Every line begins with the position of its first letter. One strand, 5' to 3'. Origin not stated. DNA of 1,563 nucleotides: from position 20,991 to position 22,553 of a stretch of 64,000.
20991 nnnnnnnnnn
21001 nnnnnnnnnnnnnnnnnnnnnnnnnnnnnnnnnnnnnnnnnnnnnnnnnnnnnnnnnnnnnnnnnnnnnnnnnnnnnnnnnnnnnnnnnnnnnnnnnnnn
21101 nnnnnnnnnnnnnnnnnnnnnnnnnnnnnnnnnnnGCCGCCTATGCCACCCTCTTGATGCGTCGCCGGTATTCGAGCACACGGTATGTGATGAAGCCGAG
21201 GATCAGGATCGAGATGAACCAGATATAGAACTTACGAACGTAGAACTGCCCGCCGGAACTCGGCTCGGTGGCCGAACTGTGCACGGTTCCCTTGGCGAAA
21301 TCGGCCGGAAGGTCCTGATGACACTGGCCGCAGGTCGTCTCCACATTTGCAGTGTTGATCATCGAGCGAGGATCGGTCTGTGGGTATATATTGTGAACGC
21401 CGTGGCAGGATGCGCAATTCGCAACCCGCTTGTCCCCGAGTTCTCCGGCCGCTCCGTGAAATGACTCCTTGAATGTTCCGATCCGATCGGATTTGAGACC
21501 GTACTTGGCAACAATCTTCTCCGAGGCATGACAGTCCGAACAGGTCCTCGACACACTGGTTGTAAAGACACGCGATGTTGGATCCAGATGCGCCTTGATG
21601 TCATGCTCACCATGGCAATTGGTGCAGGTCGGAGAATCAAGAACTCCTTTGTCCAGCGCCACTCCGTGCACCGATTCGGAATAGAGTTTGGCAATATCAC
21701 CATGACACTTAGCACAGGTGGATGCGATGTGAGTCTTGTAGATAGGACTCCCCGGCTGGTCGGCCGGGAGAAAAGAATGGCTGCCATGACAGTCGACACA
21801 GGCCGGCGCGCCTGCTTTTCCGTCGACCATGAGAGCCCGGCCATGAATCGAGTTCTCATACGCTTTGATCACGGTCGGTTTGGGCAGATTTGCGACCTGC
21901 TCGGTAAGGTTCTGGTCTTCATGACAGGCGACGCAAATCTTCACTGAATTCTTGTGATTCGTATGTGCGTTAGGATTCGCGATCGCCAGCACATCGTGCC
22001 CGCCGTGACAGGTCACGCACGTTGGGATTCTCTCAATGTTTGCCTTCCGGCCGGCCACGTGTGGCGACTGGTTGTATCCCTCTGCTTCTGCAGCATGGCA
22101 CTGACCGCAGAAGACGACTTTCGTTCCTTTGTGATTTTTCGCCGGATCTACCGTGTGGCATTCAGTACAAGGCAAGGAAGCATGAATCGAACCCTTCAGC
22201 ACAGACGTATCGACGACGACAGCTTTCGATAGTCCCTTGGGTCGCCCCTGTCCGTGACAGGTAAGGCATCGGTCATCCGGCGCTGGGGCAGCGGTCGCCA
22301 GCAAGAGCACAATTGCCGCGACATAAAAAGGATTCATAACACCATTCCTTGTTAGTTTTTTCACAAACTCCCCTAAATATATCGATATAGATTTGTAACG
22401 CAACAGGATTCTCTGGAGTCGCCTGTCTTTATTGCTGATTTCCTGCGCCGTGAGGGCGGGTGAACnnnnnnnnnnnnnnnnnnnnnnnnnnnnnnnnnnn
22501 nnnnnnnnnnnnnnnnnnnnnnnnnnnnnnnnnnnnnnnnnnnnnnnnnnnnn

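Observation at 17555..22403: Catalytic-subunit-free c-c-b-c cytochrome operon with about 35 c-haem sites and two different quinone-module types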

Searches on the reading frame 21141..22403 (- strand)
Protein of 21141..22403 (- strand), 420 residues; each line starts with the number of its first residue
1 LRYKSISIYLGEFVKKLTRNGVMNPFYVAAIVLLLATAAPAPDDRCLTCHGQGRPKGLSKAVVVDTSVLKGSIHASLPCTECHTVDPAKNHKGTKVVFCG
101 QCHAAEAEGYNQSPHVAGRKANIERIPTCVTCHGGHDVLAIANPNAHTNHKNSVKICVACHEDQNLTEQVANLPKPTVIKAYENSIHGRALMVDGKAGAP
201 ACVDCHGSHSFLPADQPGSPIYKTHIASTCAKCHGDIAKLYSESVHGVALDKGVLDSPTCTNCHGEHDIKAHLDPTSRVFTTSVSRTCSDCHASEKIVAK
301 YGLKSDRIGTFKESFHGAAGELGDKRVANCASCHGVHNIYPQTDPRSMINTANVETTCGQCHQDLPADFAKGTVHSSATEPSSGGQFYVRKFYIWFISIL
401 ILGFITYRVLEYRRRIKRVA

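Call 4: search_protein_families(library=pfam, proteins=[window:21141-22403:-], max_evalue=0.01)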
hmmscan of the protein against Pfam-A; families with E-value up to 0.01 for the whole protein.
window:21141-22403:- (420 aa): 6 families
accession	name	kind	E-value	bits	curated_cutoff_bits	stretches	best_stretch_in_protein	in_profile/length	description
PF14522.11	Cytochrome_C7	-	3.4e-16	59.3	24.8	4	224-292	7-66/67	Cytochrome c7 and related cytochrome c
PF14537.11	Cytochrom_c3_2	-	6.2e-15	55.9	25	3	201-292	8-78/79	Cytochrome c3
PF22113.1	Mtrc-MtrF_II-IV_dom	-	3.7e-13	49.8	30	2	79-246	9-175/176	Outer membrane cytochrome MtrC/MtrF-like, domains II/IV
PF09699.15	Paired_CXXCH_1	-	6e-13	48.7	20.6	2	328-364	7-38/41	Doubled CXXCH motif (Paired_CXXCH_1)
PF02085.21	Cytochrom_CIII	-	2.5e-09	37.8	22.9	1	58-134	12-83/101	Class III cytochrome C family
PF00684.25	DnaJ_CXXCXGXG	-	8.3e-09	36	32.7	1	258-299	16-55/65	DnaJ central domain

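Call 5: search_protein_families(library=ncbifam, proteins=[window:21141-22403:-], max_evalue=0.01)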
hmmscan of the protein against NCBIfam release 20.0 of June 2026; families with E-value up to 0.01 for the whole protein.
window:21141-22403:- (420 aa): 5 families
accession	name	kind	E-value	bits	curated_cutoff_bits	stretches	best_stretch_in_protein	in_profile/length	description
NF008659.0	PRK11659.1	equivalog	3.6e-09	36.6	184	0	41-171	44-177/188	cytochrome c nitrite reductase pentaheme subunit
TIGR03146.1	cyt_nit_nrfB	equivalog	3.7e-06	27.3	166.6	0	136-165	116-145/145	cytochrome c nitrite reductase pentaheme subunit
TIGR03153.1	cytochr_NrfH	equivalog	0.0022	18.1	134.2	0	256-365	27-136/138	cytochrome c nitrite reductase small subunit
TIGR02161.1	napC_nirT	subfamily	0.0085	16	310.6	0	259-302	47-92/185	periplasmic nitrate (or nitrite) reductase c-type cytochrome, NapC/NirT family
TIGR04257.1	nanowire_3heme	domain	0.0093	16.1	40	1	310-364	14-60/75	c(7)-type cytochrome triheme domain-containing protein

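Call 11: search_solved_structures(query=window:21141-22403:-, max_evalue=1)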
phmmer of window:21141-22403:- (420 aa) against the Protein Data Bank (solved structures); distinct sequences matched with E-value up to 1: 28.
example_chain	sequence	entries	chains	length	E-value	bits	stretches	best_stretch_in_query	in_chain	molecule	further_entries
28pb_A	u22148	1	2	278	0.0058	18.7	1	44-168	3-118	Cytochrome c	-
6c4w_A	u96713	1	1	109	0.019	17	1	67-129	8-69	cytochrome c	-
2ozy_A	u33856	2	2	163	0.14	14.1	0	42-213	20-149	Cytochrome c-type protein nrfB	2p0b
1cig_A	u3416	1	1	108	0.33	12.9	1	68-116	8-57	CYTOCHROME C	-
1cih_A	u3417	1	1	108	0.37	12.7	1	68-116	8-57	CYTOCHROME C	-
2mhm_A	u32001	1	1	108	0.4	12.6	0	68-113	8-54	Cytochrome c iso-1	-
1cif_A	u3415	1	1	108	0.53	12.2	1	68-113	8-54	CYTOCHROME C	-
6p43_B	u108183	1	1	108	0.62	12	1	68-113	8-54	Cytochrome c iso-1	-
1crg_A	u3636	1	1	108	0.71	11.8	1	68-116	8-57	CYTOCHROME C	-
1crh_A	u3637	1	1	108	0.71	11.8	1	68-116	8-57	CYTOCHROME C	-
1h1o_A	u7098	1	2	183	0.73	11.8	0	95-121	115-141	CYTOCHROME C-552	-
1cri_A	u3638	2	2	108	0.74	11.8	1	68-116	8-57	CYTOCHROME C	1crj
4n0k_A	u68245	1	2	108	0.76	11.7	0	68-113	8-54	Cytochrome c iso-1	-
4ye1_A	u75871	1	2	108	0.76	11.7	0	68-113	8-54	Cytochrome c iso-1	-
4mu8_A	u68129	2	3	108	0.78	11.7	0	68-113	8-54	Cytochrome c iso-1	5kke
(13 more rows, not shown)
